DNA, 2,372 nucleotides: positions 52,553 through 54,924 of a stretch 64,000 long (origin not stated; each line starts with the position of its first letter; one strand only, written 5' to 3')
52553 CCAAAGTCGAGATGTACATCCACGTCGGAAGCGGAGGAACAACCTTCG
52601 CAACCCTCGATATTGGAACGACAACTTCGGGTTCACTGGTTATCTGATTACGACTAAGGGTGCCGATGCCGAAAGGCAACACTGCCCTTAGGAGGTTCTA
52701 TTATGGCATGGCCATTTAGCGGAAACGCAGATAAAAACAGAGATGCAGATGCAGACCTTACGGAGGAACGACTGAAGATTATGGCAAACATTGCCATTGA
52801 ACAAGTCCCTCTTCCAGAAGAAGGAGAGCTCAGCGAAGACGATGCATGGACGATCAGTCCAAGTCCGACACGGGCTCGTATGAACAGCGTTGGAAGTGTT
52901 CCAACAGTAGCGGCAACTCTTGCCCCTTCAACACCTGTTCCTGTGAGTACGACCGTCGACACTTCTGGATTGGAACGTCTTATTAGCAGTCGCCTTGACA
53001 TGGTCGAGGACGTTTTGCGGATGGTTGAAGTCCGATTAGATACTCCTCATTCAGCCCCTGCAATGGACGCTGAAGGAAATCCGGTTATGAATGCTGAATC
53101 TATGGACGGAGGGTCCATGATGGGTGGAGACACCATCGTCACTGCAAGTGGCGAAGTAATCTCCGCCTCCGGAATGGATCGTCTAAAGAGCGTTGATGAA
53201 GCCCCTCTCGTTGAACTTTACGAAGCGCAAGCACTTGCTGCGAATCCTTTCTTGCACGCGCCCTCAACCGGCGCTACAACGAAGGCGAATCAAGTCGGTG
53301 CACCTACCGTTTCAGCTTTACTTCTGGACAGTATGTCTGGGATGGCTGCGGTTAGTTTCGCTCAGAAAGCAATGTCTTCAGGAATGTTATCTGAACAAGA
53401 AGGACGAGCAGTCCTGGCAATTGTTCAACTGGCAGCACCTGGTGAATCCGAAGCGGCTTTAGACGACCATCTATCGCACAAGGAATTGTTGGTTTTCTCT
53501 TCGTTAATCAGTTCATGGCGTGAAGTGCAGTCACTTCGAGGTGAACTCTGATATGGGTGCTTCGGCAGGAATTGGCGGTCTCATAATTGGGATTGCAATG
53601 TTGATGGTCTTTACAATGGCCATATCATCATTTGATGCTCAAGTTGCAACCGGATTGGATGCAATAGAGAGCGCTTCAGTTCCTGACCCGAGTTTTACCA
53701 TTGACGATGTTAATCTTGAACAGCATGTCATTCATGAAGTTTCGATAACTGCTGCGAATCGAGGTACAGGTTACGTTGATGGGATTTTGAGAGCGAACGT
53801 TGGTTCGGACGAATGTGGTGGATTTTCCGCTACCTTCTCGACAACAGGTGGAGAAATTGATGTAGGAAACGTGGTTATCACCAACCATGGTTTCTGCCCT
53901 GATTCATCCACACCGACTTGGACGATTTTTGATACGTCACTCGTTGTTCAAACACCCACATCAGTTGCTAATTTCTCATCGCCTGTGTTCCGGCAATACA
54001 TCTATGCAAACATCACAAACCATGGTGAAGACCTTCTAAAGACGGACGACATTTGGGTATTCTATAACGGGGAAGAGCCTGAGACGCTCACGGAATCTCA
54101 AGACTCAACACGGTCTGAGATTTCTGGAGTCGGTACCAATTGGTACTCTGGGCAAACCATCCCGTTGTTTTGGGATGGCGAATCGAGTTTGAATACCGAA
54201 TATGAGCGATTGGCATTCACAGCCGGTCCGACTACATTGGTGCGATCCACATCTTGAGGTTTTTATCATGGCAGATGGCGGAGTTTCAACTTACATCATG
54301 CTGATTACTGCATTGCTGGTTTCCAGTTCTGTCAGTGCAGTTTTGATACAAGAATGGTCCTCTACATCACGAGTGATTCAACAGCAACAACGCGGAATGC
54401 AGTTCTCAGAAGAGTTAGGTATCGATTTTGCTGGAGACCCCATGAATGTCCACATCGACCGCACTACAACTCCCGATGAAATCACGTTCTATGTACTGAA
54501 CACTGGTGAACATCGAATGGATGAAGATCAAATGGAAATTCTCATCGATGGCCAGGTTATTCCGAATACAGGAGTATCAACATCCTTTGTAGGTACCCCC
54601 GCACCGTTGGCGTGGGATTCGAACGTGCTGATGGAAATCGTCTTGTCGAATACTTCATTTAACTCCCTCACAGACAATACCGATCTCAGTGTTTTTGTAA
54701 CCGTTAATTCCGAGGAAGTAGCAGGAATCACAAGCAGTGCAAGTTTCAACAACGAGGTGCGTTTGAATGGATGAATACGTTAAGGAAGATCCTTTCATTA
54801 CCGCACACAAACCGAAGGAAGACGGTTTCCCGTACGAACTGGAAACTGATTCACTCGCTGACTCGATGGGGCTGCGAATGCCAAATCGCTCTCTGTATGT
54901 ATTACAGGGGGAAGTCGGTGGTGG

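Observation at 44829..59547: Archaellum genes embedded in a 12-gene translationally coupled cluster with five unassignable genes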

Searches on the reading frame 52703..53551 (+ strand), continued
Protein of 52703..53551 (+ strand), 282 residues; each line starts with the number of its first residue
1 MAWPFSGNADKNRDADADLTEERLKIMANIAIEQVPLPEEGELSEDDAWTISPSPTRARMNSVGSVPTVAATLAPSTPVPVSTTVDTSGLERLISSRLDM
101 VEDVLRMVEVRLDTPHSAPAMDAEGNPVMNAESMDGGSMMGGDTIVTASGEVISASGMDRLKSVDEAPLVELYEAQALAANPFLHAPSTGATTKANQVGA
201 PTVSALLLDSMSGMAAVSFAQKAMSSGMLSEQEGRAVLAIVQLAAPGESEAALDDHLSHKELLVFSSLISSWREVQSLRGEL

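Call 55: find_homologous_proteins(query=P0179, max_evalue=0.01)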
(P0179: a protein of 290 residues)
Query P0179 (290 aa): 1 proteins with E <= 0.01 among 6630 candidates.
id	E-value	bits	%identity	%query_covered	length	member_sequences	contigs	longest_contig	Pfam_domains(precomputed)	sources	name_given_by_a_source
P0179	1.0e-184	631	100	100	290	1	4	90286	-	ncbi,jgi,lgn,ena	-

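Call 56: find_encoding_contigs(protein=P0179, flank=10000, max_places=3)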
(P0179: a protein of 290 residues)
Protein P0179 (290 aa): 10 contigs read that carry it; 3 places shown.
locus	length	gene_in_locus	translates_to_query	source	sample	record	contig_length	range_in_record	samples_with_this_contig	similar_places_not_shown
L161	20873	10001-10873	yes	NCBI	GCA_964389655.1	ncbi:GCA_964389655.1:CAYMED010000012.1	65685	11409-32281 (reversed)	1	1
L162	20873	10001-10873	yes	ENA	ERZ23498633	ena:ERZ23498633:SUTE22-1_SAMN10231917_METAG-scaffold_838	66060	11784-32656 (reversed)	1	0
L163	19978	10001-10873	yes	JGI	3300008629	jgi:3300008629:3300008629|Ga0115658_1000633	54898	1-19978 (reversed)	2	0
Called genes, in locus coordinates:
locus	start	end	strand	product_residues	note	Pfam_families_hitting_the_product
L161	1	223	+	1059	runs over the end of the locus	PF02412:TSP_3 (faint)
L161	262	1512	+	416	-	-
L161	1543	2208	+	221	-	PF25084:LbH_EIF2B (faint), PF25087:GMPPB_C, PF00132:Hexapep (weak)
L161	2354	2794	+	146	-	-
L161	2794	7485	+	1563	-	PF07705:CARDB (faint), PF22544:HYDIN_VesB_CFA65-like_Ig (faint), PF22067:Cep192_D3 (faint)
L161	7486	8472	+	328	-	-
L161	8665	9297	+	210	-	PF01917:Flagellin_arch-type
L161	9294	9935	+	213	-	PF01917:Flagellin_arch-type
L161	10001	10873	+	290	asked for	-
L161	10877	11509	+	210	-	-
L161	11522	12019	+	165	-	PF01917:Flagellin_arch-type (weak)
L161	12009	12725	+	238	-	PF13481:AAA_25, PF06745:ATPase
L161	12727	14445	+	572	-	PF00437:T2SSE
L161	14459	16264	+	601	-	PF00482:T2SSF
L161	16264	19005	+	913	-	-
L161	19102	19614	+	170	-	PF00578:AhpC-TSA, PF08534:Redoxin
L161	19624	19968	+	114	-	-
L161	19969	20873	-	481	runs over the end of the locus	PF01145:Band_7, PF15975:Flot (weak)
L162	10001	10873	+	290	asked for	-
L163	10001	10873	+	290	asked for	-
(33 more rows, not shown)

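Call 70: find_homologous_proteins(query=L161:2354-2794:+, max_evalue=0.01)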
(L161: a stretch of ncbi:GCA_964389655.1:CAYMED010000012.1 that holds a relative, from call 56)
Query L161:2354-2794:+ (146 aa): 3 proteins with E <= 0.01 among 44 candidates.
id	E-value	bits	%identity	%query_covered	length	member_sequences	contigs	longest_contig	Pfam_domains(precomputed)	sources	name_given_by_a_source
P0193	3.9e-88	310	100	100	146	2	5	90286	-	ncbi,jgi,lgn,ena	-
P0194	4.7e-39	152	53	95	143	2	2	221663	-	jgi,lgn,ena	-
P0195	3.6e-38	149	52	94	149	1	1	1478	-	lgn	-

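Call 71: find_encoding_contigs(protein=P0194, flank=10000, max_places=2)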
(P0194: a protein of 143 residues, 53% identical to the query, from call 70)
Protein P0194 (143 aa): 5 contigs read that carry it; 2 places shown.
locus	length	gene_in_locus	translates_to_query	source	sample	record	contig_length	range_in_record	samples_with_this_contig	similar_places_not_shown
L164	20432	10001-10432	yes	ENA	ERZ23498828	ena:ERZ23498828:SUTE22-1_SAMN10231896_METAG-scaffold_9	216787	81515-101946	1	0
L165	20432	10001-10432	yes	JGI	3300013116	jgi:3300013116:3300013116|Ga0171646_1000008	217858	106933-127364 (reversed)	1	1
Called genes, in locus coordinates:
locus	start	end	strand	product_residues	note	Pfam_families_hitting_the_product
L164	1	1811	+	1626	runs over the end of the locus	-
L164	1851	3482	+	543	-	PF00795:CN_hydrolase, PF02540:NAD_synthase, PF06508:QueC (weak)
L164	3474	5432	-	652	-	PF23657:DUF7151 (weak)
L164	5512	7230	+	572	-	PF04412:AcnX, PF28403:AcnX_2nd (faint), PF28406:AcnX_3rd, PF01989:AcnX_swivel_put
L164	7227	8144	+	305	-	PF01073:3Beta_HSD, PF01370:Epimerase, PF02719:Polysacc_synt_2 (weak), PF04321:RmlD_sub_bind, PF13460:NAD_binding_10, PF16363:GDP_Man_Dehyd, PF07993:NAD_binding_4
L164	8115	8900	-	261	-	PF01613:Flavin_Reduct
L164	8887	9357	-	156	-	PF25084:LbH_EIF2B, PF25087:GMPPB_C (weak), PF00132:Hexapep, PF14602:Hexapep_2 (weak)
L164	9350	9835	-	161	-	PF00578:AhpC-TSA, PF08534:Redoxin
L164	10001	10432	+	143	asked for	-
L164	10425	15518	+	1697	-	PF22544:HYDIN_VesB_CFA65-like_Ig (faint), PF23619:Ig_VWA7 (faint), PF11614:FixG_C (faint)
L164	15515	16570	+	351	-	-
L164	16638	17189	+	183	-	PF01917:Flagellin_arch-type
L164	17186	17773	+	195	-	PF01917:Flagellin_arch-type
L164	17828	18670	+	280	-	-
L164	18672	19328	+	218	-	-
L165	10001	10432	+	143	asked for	-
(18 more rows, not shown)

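Call 73: search_protein_families(library=pfam, proteins=[L154:16284-17288:+, L111:16032-17063:+, L088:1088-2314:-, L161:16264-19005:+, L161:10877-11509:+, L087:10814-11209:+], max_evalue=0.1)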
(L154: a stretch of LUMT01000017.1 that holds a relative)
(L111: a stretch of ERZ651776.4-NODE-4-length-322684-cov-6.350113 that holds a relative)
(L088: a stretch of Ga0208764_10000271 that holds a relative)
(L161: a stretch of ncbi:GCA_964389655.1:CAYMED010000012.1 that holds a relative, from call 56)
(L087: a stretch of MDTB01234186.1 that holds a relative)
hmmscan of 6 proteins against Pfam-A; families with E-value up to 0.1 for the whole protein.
L154:16284-17288:+ (334 aa): 1 family
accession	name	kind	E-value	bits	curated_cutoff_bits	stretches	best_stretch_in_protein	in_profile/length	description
PF06847.16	Arc_PepC_II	-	5.5e-07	30.5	29.9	1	258-327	22-92/93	Archaeal Peptidase A24 C-terminus Type II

L111:16032-17063:+ (343 aa): 1 family
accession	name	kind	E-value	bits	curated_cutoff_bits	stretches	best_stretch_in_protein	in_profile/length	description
PF06847.16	Arc_PepC_II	-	3.1e-06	28.1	29.9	1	247-334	6-92/93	Archaeal Peptidase A24 C-terminus Type II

L088:1088-2314:- (408 aa): 1 family
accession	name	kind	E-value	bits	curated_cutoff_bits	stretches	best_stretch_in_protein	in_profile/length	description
PF04151.21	PPC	-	0.00044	21.5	25.9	0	122-196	11-69/70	Bacterial pre-peptidase C-terminal domain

L161:16264-19005:+ (913 aa): 1 family
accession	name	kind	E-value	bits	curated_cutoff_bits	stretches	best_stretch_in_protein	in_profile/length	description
PF24726.1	DUF7678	-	0.065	13.6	27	0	442-481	2-41/72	Domain of unknown function (DUF7678)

L161:10877-11509:+ (210 aa): 0 families

L087:10814-11209:+ (131 aa): 0 families

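Call 95: list_cluster_members(proteins=[P0179, P0194, P0150, P0155, P0163, P0141, P0147, P0122, P0123, P0130])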
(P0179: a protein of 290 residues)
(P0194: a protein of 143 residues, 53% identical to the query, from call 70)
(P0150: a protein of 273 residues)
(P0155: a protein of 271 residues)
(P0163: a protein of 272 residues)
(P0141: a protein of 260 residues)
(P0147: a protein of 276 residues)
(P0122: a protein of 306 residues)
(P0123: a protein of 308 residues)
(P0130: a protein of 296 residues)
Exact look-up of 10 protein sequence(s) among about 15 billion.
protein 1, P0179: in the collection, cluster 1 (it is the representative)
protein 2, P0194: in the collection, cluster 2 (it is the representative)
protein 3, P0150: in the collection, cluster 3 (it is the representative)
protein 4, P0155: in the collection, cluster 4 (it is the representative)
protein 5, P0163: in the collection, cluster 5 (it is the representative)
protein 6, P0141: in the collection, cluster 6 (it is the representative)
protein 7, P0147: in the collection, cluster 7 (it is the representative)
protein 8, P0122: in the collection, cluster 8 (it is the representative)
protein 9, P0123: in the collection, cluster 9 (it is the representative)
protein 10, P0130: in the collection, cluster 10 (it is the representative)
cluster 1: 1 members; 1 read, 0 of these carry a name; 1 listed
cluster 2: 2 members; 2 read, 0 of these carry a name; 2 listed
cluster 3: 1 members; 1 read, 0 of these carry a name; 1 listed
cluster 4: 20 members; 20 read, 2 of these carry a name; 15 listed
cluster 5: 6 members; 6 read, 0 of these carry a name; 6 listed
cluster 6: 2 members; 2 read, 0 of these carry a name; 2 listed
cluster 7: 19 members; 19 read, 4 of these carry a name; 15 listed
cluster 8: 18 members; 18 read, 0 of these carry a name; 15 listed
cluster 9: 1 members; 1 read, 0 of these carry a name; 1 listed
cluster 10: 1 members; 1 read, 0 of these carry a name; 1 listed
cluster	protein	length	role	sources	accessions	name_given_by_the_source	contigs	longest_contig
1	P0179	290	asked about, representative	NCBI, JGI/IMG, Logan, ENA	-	-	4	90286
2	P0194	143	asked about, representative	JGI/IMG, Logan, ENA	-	-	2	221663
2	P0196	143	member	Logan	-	-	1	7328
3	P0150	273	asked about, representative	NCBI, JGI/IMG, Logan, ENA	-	-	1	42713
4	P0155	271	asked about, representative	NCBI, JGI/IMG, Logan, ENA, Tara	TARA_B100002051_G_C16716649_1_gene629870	strand:+ start:9865 stop:10680 length:816 start_codon:yes stop_codon:yes ...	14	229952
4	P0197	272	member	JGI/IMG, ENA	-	hypothetical protein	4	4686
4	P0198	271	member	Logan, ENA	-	-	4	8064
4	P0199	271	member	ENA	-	-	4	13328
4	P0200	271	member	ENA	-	-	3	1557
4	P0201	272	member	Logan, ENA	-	-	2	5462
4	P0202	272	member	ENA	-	-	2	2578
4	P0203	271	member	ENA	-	-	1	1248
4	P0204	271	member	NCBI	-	-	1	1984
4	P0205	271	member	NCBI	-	-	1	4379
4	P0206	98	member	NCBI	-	-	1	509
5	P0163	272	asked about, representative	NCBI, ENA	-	-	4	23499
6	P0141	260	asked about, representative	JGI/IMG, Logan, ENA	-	-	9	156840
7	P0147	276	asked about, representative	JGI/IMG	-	-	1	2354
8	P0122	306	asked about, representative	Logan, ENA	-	-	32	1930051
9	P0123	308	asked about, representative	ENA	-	-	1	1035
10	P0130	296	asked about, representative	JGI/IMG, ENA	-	-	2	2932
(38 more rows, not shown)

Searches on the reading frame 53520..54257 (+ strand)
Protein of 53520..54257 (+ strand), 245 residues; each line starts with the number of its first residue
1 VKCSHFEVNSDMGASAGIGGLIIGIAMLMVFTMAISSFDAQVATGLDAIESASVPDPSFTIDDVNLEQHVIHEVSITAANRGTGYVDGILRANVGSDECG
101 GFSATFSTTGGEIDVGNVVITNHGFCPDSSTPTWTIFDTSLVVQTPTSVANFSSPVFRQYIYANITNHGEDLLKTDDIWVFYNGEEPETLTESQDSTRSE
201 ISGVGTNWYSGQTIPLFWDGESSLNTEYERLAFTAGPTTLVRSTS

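Call 4: search_protein_families(library=pfam, proteins=[window:53520-54257:+], max_evalue=0.1)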
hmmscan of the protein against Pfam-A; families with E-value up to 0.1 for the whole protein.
window:53520-54257:+ (245 aa): 0 families

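Call 5: search_protein_families(library=ncbifam, proteins=[window:53520-54257:+], max_evalue=0.1)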
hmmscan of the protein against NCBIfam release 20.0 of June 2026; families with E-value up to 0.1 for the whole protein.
window:53520-54257:+ (245 aa): 1 family
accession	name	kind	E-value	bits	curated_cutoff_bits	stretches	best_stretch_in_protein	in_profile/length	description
NF052590.1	ArlF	equivalog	0.0058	16.8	110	0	145-221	51-122/137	archaellum stator protein ArlF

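Call 73: search_protein_families(library=pfam, proteins=[window:53553-54257:+], max_evalue=0.1)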
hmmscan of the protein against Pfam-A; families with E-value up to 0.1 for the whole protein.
window:53553-54257:+ (234 aa): 0 families

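Call 97: search_solved_structures(query=window:53553-54257:+, max_evalue=10)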
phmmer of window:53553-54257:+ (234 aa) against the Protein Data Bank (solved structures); distinct sequences matched with E-value up to 10: 2.
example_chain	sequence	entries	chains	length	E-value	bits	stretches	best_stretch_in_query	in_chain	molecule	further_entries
4zjf_A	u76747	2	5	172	0.99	12.2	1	96-153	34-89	Glycoprotein | PRE-GLYCOPROTEIN POLYPROTEIN GP COMPLEX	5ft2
7s8h_A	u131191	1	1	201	1.4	11.7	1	96-153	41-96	Glycoprotein G1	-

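Call 101: search_protein_families(library=ncbifam, alignment_id=A9, max_evalue=10)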
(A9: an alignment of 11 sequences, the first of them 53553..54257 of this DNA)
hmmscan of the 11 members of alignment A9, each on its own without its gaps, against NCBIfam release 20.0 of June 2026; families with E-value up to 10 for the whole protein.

A. member 1, window:53553-54257:+ (234 aa): 1 family
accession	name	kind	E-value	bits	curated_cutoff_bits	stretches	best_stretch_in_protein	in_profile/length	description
NF052590.1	ArlF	equivalog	0.0048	17.1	110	1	134-210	51-122/137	archaellum stator protein ArlF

B. families by the number of members that match (of 11 scanned): 6 families
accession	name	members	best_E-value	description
NF052590.1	ArlF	10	7.8e-08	archaellum stator protein ArlF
NF010147.0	PRK13623.1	1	0.025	iron-sulfur cluster insertion protein ErpA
NF046073.1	UpsA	1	0.026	pilin subunit UpsA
NF040680.1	chromo_anti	1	0.074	enediyne antibiotic chromoprotein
NF038050.1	NrtS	1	0.15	nitrate/nitrite transporter NrtS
TIGR04087.1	YqxM_for_SipW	1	0.18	amyloid fiber anchoring/assembly protein TapA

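Call 102: search_solved_structures(query=A9, max_evalue=10, show_alignments=2)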
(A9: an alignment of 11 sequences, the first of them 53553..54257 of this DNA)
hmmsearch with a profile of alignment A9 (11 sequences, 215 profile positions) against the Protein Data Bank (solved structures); distinct sequences matched with E-value up to 10: 5.
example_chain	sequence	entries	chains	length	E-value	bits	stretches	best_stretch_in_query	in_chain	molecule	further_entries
6dbs_A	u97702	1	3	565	0.11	15.5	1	70-148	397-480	Hapless 2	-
6e18_A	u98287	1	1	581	0.11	15.5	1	70-148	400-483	Hapless 2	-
5mf1_A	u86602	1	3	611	0.12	15.3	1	70-148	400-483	Fusion protein HAP2/GCS1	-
6sl4_A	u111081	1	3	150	1.5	11.8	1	118-168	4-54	Type 3a cellulose-binding domain protein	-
5v7q_P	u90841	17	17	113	1.7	11.6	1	50-110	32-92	50S ribosomal protein L19 | Large ribosomal subunit protein bL19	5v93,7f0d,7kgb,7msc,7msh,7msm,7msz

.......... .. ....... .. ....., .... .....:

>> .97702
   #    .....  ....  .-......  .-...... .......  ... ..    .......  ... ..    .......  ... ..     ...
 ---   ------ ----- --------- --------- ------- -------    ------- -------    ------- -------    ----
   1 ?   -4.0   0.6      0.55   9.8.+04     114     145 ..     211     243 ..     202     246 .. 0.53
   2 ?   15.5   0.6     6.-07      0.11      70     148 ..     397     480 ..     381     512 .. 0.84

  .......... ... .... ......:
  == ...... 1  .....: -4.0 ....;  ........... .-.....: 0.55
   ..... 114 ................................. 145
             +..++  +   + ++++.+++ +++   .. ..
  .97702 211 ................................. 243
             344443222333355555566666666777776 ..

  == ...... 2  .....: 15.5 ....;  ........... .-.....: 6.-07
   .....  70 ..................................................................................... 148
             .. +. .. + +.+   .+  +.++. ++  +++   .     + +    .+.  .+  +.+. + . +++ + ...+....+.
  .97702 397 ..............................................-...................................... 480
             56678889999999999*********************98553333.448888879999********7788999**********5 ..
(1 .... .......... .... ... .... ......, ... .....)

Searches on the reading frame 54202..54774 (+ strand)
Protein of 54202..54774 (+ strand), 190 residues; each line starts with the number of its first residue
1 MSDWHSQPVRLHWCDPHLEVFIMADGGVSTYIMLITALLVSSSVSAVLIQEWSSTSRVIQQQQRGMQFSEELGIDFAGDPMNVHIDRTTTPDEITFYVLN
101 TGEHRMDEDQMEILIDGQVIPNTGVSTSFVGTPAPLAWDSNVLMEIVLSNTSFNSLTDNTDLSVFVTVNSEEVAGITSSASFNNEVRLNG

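Call 4: search_protein_families(library=pfam, proteins=[window:54202-54774:+], max_evalue=0.1)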
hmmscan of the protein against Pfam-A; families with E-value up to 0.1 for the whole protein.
window:54202-54774:+ (190 aa): 1 family
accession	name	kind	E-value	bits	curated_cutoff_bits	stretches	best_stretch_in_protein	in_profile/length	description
PF01917.21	Arch_flagellin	-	3.5e-09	37.7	29.5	1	26-167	3-151/162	Archaebacterial flagellin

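Call 5: search_protein_families(library=ncbifam, proteins=[window:54202-54774:+], max_evalue=0.1)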
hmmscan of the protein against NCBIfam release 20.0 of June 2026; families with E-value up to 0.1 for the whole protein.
window:54202-54774:+ (190 aa): 2 families
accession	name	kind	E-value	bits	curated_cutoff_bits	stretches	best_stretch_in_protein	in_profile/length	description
NF052591.1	ArlG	equivalog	1.1e-16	61.2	110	1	23-172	1-143/148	archaellum stator protein ArlG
NF052590.1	ArlF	equivalog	3.5e-05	24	110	1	29-150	8-121/137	archaellum stator protein ArlF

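Call 98: search_solved_structures(query=window:54268-54774:+, max_evalue=10)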
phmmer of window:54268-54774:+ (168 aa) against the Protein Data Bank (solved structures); distinct sequences matched with E-value up to 10: 0.
